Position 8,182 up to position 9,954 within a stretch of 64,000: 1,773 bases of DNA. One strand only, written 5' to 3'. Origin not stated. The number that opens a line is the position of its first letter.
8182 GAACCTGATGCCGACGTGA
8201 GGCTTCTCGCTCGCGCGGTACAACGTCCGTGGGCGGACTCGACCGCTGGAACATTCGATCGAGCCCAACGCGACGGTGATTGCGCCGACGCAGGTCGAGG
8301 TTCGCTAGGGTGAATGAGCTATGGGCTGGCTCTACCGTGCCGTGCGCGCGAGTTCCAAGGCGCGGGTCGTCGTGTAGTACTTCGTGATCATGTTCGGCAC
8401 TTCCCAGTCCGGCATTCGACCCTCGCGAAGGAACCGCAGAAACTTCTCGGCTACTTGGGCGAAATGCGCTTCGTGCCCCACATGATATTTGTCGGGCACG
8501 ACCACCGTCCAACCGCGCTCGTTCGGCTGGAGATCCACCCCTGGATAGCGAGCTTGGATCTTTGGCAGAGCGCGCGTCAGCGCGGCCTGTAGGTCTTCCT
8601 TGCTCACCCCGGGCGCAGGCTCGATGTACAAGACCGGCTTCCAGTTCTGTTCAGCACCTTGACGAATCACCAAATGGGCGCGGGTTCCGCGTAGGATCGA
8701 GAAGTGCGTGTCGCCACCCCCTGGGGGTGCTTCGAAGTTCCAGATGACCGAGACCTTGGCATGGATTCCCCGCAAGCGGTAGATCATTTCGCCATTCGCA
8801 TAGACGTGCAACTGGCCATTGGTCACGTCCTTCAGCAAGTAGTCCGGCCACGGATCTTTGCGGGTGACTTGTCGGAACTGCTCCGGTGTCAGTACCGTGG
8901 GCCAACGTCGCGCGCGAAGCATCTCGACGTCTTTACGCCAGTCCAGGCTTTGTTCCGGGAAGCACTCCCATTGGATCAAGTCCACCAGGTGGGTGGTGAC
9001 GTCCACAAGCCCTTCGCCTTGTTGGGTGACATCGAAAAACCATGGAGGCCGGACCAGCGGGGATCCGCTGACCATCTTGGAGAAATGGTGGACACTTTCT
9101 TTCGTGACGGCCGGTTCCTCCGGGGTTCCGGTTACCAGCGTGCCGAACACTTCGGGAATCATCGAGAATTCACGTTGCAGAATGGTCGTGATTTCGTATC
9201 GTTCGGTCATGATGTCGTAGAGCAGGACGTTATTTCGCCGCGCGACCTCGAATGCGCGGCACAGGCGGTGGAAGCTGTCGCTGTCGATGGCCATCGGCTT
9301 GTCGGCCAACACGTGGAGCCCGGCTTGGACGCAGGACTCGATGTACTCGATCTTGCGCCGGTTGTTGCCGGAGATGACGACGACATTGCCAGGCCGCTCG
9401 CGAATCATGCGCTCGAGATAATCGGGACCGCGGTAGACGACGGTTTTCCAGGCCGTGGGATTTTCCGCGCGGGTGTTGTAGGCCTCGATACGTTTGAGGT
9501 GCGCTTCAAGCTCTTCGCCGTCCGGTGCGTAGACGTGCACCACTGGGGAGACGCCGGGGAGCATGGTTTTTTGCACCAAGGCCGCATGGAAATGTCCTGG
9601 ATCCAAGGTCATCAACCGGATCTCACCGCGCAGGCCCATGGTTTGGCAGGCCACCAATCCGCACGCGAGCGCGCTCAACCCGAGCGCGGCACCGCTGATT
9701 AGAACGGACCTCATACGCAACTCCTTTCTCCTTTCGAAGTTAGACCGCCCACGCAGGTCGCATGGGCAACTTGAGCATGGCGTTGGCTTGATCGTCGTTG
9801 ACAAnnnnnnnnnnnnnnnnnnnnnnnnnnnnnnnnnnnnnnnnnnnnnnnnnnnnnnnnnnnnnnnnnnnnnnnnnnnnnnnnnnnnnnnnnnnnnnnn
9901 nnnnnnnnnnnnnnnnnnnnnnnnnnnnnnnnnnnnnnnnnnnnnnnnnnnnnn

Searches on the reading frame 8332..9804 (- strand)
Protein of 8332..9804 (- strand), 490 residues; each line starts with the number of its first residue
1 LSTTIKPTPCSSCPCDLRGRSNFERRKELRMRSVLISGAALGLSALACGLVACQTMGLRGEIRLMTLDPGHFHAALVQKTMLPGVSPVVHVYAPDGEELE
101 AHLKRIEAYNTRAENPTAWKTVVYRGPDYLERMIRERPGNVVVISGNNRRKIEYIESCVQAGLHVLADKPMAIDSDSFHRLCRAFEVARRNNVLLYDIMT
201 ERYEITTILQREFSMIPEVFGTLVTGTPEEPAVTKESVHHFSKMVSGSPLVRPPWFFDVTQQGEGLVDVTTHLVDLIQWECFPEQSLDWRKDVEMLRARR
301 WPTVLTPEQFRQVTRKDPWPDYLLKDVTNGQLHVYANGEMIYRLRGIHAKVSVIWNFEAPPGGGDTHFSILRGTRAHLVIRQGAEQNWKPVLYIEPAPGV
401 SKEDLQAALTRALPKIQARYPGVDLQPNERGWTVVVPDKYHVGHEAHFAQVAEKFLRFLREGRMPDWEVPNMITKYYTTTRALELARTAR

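Call 39: search_protein_families(library=pfam, proteins=[window:8332-9804:-], max_evalue=0.00001)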
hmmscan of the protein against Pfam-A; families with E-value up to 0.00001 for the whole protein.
window:8332-9804:- (490 aa): 2 families
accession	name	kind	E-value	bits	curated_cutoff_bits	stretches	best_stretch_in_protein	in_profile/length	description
PF16490.10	Oxidoreduct_C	-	1.3e-134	448.6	27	1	209-486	1-277/278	Putative oxidoreductase C terminal domain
PF01408.29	GFO_IDH_MocA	-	5.3e-06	27.5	24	0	88-186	28-110/120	Oxidoreductase family, NAD-binding Rossmann fold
